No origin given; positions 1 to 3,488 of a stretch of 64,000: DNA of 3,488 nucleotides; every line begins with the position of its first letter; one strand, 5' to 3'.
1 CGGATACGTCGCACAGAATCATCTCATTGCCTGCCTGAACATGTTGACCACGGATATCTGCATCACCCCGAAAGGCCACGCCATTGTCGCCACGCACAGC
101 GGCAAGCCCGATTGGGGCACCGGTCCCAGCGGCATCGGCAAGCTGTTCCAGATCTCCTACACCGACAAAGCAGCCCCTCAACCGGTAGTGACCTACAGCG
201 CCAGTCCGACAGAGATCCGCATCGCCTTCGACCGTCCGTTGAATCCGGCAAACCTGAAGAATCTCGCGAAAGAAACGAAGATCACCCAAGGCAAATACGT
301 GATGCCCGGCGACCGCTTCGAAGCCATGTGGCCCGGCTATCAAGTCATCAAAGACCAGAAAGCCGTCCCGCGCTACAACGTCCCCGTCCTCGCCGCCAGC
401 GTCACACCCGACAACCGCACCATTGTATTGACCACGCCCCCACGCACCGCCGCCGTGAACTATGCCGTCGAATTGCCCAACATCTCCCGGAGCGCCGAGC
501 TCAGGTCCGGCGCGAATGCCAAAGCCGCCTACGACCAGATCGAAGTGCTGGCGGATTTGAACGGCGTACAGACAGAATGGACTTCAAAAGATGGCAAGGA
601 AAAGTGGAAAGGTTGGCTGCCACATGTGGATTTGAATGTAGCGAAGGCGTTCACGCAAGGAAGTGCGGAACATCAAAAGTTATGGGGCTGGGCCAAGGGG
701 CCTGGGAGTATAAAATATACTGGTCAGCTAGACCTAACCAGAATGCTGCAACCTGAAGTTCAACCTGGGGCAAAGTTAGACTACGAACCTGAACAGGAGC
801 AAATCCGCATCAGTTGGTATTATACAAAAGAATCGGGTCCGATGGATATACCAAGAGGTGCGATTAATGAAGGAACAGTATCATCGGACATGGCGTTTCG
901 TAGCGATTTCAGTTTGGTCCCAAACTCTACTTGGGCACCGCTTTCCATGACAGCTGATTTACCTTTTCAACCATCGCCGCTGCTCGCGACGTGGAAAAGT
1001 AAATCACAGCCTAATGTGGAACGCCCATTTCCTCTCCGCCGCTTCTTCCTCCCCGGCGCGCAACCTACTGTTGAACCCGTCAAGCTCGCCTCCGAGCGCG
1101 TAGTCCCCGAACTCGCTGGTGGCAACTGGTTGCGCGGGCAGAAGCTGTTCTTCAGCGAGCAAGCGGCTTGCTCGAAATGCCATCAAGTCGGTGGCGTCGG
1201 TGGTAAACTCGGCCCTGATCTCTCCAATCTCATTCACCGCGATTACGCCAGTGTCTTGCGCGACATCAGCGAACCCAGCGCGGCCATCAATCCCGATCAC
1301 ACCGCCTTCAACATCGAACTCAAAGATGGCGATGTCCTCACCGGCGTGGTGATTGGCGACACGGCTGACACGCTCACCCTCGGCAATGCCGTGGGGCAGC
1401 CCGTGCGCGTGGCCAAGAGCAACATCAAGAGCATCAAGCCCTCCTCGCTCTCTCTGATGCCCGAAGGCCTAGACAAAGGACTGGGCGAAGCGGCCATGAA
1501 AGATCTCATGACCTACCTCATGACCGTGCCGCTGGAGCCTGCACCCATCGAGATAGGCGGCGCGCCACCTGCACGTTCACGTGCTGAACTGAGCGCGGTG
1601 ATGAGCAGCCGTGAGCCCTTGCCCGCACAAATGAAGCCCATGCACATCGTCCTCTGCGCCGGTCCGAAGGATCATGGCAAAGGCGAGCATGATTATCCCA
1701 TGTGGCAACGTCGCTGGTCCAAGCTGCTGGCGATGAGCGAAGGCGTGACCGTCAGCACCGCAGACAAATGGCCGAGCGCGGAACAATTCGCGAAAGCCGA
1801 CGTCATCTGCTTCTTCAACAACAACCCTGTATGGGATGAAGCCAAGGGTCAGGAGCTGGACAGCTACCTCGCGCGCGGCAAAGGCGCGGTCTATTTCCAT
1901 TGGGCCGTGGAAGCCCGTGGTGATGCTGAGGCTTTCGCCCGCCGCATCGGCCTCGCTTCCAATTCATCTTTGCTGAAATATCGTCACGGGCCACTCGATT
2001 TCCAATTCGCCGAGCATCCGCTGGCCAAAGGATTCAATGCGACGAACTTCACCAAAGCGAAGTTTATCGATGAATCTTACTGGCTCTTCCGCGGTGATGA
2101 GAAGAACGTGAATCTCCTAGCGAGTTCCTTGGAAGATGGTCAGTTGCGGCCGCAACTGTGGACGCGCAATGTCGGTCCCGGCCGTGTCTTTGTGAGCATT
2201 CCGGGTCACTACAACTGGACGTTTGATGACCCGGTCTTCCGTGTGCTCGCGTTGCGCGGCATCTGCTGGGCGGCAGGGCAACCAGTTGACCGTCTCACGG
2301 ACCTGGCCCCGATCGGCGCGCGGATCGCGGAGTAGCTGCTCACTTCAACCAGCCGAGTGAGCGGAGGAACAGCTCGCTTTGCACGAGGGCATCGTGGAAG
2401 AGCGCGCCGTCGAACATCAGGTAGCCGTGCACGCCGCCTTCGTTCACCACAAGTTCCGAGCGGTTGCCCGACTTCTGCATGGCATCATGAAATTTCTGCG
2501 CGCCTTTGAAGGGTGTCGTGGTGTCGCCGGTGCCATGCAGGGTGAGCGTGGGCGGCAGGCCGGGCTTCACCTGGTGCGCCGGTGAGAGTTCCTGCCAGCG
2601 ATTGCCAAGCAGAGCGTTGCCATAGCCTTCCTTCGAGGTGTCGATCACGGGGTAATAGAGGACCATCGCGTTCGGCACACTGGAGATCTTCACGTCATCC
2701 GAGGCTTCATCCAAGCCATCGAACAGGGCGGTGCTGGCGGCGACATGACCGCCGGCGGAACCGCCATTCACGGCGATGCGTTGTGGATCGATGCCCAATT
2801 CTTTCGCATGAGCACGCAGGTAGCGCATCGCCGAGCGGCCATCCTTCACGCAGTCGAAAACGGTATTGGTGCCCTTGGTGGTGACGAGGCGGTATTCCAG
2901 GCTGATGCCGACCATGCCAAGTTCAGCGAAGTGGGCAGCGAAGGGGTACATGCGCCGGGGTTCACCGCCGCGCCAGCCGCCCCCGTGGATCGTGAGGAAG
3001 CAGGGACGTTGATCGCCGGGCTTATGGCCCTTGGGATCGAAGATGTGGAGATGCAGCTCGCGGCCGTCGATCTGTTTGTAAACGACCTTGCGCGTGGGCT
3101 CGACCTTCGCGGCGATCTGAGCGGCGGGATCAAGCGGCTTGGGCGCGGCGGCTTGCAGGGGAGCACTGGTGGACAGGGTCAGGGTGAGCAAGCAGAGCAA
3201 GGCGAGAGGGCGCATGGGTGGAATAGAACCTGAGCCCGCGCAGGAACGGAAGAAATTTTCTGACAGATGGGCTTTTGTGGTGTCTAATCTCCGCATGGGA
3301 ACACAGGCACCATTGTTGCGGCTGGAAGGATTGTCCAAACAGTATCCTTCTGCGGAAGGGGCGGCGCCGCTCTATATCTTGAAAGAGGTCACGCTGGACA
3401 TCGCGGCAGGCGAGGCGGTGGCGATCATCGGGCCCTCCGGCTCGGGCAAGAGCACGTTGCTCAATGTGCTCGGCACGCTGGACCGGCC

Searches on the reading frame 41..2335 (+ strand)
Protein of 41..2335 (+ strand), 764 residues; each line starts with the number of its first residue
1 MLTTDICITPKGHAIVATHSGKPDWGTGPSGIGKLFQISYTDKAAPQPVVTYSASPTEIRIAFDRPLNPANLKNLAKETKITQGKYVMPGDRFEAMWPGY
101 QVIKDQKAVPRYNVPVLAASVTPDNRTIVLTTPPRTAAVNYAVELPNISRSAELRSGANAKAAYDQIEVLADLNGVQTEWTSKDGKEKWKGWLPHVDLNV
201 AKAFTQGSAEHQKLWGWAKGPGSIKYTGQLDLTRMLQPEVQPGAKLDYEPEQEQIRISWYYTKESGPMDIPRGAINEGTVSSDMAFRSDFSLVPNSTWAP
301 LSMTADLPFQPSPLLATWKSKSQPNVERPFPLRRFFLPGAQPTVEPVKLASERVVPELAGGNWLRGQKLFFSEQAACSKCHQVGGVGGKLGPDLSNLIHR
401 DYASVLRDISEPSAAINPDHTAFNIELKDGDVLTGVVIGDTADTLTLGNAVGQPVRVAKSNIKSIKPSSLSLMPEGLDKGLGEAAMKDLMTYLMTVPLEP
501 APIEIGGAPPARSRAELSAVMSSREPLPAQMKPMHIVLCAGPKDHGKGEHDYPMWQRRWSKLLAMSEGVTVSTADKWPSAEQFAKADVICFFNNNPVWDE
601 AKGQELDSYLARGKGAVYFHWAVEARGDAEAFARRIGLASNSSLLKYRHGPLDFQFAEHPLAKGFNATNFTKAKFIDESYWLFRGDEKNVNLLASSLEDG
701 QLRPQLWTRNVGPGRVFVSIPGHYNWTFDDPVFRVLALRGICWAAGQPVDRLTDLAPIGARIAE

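Call 16: search_protein_families(library=pfam, proteins=[window:41-2335:+], max_evalue=0.001)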
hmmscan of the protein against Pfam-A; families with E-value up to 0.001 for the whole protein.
window:41-2335:+ (764 aa): 2 families
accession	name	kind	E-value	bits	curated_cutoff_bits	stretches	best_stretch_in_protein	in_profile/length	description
PF06283.17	ThuA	-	2.4e-21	77.4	33.4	1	565-744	28-209/209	Trehalose utilisation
PF00034.26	Cytochrom_C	-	1.5e-05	26.6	21.3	0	365-411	3-47/90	Cytochrome c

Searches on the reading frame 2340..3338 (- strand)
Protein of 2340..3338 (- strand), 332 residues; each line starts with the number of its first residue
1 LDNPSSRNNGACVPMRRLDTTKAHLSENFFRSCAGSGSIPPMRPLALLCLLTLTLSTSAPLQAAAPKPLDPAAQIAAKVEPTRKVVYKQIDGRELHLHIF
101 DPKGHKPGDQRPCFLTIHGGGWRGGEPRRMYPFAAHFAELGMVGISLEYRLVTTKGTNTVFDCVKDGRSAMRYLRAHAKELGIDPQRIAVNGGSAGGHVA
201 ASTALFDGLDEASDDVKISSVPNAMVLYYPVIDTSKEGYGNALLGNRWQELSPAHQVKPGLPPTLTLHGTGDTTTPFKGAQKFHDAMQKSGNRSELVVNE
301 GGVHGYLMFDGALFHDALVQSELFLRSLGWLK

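Call 16: search_protein_families(library=pfam, proteins=[window:2340-3338:-], max_evalue=0.001)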
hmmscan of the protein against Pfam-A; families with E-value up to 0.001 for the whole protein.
window:2340-3338:- (332 aa): 5 families
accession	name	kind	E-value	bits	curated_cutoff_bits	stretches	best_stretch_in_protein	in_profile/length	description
PF20434.5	BD-FAE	-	4.8e-26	92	26.8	1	99-286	3-214/215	BD-FAE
PF07859.19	Abhydrolase_3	-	2.6e-19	70.2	25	1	115-235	2-114/210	alpha/beta hydrolase fold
PF00326.27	Peptidase_S9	-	4.7e-13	49.5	22.6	1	164-307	45-190/213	Prolyl oligopeptidase family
PF00135.34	COesterase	-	5.4e-08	32.7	27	1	95-203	86-200/515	Carboxylesterase family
PF08386.16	Abhydrolase_4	-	2.2e-05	25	21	1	255-307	28-76/103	TAP-like protein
